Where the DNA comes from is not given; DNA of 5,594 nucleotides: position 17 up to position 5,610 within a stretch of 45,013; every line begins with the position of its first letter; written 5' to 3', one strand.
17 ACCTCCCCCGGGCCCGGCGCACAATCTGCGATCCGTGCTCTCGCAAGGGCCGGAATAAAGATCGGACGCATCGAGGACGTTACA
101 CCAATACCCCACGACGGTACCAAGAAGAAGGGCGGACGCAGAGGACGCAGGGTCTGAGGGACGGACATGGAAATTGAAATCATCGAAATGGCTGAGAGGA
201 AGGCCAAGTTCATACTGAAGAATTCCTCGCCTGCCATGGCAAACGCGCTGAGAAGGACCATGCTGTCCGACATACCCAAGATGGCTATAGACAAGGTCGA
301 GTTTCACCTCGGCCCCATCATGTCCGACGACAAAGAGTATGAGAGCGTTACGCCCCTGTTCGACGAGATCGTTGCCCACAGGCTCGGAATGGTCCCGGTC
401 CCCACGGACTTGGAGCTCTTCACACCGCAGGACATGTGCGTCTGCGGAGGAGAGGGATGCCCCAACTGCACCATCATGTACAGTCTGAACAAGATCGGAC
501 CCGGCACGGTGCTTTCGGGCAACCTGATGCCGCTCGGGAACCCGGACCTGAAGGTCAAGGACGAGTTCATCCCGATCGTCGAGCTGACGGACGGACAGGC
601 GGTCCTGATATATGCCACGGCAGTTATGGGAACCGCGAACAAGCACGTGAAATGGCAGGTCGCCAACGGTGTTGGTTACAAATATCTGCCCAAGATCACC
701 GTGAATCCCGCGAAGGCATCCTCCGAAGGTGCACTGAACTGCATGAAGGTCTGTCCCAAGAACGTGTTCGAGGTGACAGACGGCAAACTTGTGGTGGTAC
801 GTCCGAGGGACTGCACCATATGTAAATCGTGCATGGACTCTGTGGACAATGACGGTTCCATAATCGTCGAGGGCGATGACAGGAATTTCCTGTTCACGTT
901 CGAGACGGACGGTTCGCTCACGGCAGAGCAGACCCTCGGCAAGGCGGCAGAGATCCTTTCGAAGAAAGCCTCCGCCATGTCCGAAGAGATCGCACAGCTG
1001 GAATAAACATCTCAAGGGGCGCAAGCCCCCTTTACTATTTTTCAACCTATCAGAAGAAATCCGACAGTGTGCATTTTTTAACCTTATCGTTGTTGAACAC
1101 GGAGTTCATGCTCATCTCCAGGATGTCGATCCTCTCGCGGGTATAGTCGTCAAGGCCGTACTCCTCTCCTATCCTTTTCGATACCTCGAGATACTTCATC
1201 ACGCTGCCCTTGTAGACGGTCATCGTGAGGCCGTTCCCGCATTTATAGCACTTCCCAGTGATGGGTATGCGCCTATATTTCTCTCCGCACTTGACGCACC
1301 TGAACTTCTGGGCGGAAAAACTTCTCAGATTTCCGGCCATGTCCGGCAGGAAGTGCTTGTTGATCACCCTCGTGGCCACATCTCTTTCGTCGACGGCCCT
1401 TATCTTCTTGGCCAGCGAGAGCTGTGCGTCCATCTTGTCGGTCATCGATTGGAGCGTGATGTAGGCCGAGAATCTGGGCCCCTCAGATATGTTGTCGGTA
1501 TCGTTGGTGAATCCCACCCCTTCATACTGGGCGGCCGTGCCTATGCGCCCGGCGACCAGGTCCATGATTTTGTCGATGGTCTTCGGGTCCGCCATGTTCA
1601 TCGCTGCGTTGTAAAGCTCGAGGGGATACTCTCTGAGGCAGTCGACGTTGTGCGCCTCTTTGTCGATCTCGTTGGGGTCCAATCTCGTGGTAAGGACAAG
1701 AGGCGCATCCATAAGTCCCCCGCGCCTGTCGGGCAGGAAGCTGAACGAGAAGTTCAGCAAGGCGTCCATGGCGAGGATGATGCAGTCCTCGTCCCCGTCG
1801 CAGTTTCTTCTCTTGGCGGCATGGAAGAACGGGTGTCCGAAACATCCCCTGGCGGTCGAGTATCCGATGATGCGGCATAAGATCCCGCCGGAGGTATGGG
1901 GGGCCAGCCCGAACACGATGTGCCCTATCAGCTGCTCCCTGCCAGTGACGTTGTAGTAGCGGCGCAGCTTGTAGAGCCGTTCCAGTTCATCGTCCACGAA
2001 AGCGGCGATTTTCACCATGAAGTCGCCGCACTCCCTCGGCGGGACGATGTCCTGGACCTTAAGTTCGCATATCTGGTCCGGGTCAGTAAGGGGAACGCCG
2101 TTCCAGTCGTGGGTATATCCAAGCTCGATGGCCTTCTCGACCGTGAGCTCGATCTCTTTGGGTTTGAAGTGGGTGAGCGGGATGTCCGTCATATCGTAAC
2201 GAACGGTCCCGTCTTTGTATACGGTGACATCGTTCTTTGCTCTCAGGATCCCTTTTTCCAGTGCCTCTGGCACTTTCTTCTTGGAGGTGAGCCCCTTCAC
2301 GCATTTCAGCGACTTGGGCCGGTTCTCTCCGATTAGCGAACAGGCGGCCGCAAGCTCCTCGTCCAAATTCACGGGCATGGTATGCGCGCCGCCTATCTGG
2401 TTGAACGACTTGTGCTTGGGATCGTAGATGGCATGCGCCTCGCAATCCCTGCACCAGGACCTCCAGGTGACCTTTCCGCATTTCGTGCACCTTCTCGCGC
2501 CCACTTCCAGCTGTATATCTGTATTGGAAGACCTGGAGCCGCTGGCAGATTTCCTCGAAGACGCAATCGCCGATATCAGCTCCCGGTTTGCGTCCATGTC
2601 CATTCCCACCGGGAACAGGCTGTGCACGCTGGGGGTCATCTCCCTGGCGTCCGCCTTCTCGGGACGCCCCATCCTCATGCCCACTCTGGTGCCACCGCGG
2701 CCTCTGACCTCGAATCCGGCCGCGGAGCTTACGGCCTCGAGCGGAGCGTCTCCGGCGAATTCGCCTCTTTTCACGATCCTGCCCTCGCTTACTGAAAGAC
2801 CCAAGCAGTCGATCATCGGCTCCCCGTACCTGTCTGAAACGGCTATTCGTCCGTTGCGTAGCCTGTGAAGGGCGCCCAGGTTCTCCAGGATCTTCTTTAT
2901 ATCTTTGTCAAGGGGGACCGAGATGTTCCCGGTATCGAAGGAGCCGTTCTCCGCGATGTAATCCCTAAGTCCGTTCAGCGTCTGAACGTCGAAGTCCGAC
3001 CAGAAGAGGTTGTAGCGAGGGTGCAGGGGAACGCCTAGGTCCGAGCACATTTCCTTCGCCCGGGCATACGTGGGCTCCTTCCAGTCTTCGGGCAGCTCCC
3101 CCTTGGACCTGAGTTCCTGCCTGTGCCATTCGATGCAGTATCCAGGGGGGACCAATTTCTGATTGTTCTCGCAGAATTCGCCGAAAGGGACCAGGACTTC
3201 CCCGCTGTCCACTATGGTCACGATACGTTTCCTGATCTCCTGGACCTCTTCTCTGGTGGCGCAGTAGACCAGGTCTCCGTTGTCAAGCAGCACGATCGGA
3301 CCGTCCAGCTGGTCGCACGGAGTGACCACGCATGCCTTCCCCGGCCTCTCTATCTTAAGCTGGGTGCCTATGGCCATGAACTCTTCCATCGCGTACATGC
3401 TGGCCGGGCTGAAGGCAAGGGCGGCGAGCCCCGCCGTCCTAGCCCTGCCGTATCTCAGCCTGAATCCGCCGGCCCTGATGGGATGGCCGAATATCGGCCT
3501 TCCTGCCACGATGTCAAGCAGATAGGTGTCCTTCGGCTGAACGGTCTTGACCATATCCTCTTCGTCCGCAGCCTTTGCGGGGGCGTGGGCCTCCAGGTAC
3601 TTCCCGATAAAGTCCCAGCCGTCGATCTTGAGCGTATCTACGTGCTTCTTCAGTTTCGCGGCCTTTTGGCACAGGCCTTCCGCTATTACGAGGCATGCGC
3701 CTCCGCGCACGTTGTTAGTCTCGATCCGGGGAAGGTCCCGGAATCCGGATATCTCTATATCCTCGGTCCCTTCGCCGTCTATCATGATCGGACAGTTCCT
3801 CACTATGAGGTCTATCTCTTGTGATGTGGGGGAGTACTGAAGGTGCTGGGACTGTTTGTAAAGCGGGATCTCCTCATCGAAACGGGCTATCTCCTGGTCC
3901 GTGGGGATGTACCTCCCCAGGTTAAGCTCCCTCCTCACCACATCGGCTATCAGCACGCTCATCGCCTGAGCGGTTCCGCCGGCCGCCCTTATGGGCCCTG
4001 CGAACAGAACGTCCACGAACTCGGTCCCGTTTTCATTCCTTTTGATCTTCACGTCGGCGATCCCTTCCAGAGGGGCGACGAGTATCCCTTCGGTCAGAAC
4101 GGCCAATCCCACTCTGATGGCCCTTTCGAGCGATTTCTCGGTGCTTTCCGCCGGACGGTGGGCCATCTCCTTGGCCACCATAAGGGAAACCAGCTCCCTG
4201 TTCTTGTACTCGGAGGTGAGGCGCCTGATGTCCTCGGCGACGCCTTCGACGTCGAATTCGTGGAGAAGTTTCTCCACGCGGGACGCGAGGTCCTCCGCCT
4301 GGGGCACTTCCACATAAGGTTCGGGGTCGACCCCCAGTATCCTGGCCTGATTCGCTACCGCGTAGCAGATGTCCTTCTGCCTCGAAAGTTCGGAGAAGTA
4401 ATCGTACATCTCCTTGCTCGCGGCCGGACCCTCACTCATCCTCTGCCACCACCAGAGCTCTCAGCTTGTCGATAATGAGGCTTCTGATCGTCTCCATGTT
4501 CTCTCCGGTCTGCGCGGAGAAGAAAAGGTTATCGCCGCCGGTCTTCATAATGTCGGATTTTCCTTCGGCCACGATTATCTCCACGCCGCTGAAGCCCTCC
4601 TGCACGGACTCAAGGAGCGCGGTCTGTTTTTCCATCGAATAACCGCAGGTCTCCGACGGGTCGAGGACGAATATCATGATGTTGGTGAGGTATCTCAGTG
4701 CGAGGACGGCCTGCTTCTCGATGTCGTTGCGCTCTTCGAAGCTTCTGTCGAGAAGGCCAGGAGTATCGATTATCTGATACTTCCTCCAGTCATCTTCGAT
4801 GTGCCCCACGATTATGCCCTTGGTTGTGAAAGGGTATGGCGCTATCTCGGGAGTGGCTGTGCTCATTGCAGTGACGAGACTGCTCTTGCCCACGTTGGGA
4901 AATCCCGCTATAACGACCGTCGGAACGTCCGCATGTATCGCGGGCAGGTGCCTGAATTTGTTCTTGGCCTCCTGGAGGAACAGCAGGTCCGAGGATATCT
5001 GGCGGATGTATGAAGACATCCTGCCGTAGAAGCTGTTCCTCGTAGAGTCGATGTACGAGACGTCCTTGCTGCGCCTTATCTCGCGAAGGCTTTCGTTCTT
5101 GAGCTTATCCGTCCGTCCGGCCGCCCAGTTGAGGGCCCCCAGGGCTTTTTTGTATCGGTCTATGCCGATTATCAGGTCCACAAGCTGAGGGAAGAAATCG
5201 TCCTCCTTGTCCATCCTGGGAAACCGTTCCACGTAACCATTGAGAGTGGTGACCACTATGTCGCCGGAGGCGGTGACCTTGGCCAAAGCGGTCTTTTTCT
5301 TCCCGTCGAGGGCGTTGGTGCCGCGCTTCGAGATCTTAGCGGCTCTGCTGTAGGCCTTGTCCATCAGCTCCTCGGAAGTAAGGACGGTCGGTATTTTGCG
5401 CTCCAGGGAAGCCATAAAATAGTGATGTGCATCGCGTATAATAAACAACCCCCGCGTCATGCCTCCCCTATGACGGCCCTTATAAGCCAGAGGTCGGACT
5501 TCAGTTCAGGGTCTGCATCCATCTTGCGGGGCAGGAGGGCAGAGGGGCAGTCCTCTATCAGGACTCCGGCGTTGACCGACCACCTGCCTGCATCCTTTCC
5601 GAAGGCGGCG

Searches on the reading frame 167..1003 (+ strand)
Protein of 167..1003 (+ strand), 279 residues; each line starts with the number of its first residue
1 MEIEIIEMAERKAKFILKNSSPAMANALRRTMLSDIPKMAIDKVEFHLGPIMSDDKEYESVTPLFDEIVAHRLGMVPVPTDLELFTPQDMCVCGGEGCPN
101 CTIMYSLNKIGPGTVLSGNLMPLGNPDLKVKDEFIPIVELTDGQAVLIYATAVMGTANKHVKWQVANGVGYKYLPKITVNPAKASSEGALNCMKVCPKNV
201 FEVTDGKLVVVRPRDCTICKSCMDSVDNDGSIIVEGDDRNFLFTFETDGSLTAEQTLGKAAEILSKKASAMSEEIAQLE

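Call 43: search_protein_families(library=pfam, proteins=[window:167-1003:+])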
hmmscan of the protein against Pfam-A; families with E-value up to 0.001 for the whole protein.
window:167-1003:+ (279 aa): 2 families
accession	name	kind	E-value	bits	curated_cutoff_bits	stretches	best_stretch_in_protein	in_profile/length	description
PF01193.29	RNA_pol_L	-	1.2e-17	63.9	24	1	14-267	1-73/74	RNA polymerase Rpb3/Rpb11 dimerisation domain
PF01000.31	RNA_pol_A_bac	-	2e-10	41.3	33.9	1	69-162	6-101/119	RNA polymerase Rpb3/RpoA insert domain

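Call 46: find_encoding_contigs(protein=window:167-1003:+, flank=10000, max_places=3)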
Protein window:167-1003:+ (279 aa): 23 contigs read that carry it; 3 places shown.
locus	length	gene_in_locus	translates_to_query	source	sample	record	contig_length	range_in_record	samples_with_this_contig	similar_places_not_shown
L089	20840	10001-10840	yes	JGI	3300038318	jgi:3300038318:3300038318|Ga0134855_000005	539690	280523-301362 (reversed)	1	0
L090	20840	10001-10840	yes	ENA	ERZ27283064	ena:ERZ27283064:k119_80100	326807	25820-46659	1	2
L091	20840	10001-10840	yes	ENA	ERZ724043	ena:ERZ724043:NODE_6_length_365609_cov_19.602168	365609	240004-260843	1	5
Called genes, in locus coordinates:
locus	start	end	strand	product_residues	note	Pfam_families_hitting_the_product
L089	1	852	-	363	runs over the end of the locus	PF04055:Radical_SAM, PF02579:Nitro_FeMo-Co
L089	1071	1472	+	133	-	PF01886:DUF61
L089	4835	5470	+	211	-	PF00753:Lactamase_B, PF19583:ODP, PF23023:Anti-Pycsar_Apyc1, PF12706:Lactamase_B_2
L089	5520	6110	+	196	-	PF01300:Sua5_yciO_yrdC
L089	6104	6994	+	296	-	PF00557:Peptidase_M24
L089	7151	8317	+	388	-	PF10882:bPH_5 (faint)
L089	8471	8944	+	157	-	PF00416:Ribosomal_S13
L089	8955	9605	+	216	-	PF01479:S4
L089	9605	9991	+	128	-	PF00411:Ribosomal_S11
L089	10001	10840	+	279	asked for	PF01193:RNA_pol_L, PF01000:RNA_pol_A_bac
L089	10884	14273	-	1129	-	PF03833:PolC_DP2_N, PF24844:PolC_DP2_central, PF24846:PolC_DP2_cat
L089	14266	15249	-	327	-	PF17835:NOG1_N, PF01926:MMR_HSR1, PF02421:FeoB_N, PF06858:NOG1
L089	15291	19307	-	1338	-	PF00932:LTD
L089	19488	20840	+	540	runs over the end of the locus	PF23545:Zn_ribbon_HMPTM, PF04055:Radical_SAM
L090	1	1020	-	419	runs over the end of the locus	PF04055:Radical_SAM, PF02579:Nitro_FeMo-Co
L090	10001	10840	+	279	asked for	PF01193:RNA_pol_L, PF01000:RNA_pol_A_bac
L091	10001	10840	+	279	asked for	PF01193:RNA_pol_L, PF01000:RNA_pol_A_bac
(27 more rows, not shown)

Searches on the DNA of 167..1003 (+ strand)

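Call 48: search_rna_families(source=L091, start=1, end=10000, threshold=gathering)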
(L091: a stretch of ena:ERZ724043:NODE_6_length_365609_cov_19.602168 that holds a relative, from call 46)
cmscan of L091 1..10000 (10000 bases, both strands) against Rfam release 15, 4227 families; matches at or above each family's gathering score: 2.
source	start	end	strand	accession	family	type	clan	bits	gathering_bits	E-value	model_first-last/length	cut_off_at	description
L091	1808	4724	+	RF02540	LSU_rRNA_archaea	Gene; rRNA;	CL00112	2750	50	0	1-2987/2987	no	Archaeal large subunit ribosomal RNA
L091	7028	7112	+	RF00005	tRNA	Gene; tRNA;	CL00001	53.6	29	1.6e-09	1-71/71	no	tRNA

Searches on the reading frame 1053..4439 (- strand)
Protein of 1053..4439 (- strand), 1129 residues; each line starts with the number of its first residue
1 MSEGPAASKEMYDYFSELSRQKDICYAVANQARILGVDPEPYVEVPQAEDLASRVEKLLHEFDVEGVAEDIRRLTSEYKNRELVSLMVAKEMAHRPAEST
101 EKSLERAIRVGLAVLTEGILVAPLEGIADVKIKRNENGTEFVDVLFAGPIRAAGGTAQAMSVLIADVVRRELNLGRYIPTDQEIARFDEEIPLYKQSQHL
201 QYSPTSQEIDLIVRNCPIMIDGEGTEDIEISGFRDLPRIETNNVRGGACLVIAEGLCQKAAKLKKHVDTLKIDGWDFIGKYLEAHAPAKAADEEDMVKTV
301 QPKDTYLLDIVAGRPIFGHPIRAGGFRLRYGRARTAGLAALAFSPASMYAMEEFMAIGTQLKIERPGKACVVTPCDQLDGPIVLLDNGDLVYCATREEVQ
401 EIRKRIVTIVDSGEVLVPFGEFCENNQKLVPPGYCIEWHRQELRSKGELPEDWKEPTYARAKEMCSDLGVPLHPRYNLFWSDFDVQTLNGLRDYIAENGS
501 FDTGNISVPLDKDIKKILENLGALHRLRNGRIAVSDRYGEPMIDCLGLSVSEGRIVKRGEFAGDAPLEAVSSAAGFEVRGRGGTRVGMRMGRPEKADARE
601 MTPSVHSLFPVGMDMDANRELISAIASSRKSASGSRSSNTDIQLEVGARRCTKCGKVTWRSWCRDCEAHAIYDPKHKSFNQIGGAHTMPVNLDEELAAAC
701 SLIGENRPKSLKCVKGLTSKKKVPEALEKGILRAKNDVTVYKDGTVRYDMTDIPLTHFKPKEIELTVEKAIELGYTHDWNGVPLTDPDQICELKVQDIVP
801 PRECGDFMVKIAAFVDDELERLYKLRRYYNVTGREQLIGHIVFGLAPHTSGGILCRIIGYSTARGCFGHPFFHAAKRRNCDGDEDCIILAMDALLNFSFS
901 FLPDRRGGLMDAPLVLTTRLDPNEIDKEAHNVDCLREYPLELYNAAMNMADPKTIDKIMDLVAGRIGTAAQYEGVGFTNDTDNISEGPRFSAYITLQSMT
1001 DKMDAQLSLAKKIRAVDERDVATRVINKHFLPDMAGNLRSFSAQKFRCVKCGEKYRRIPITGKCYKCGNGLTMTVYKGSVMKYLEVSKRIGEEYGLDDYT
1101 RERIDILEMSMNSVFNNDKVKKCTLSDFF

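Call 43: search_protein_families(library=pfam, proteins=[window:1053-4439:-])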
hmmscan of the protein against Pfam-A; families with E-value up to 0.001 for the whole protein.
window:1053-4439:- (1129 aa): 3 families
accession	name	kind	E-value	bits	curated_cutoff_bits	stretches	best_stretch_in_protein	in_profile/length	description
PF24846.1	PolC_DP2_cat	-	4.2e-141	469.6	24.3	1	706-1002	3-299/299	DNA polymerase II large subunit DP2, catalytic domain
PF24844.1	PolC_DP2_central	-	1.3e-127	426.2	24.3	1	294-672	4-359/372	DNA polymerase II large subunit DP2, central domain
PF03833.19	PolC_DP2_N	-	5.4e-112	373.8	24.3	1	13-282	1-269/271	DNA polymerase II large subunit DP2, N-terminal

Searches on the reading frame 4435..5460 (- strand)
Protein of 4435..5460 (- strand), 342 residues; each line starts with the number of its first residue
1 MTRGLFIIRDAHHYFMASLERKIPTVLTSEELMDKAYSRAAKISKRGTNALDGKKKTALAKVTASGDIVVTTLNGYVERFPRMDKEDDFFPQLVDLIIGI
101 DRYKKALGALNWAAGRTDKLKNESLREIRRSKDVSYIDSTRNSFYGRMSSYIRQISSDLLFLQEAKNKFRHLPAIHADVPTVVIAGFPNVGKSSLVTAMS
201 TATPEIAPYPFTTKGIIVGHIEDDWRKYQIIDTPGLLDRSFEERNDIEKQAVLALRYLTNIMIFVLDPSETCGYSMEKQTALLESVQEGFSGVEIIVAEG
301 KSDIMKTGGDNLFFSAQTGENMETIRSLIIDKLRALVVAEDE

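Call 43: search_protein_families(library=pfam, proteins=[window:4435-5460:-])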
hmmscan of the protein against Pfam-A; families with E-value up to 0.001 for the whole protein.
window:4435-5460:- (342 aa): 4 families
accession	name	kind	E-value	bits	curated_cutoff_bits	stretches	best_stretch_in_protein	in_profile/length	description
PF17835.6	NOG1_N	-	8.2e-25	88.2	22.9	1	21-175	2-159/160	NOG1 N-terminal helical domain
PF06858.20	NOG1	-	1.7e-19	69.8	27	1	246-303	1-58/58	Nucleolar GTP-binding protein 1 (NOG1)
PF01926.29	MMR_HSR1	-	2.3e-19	70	21.9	1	181-281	1-94/113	50S ribosome-binding GTPase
PF02421.24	FeoB_N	-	2.7e-08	33.9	27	1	181-267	2-87/156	Ferrous iron transport protein B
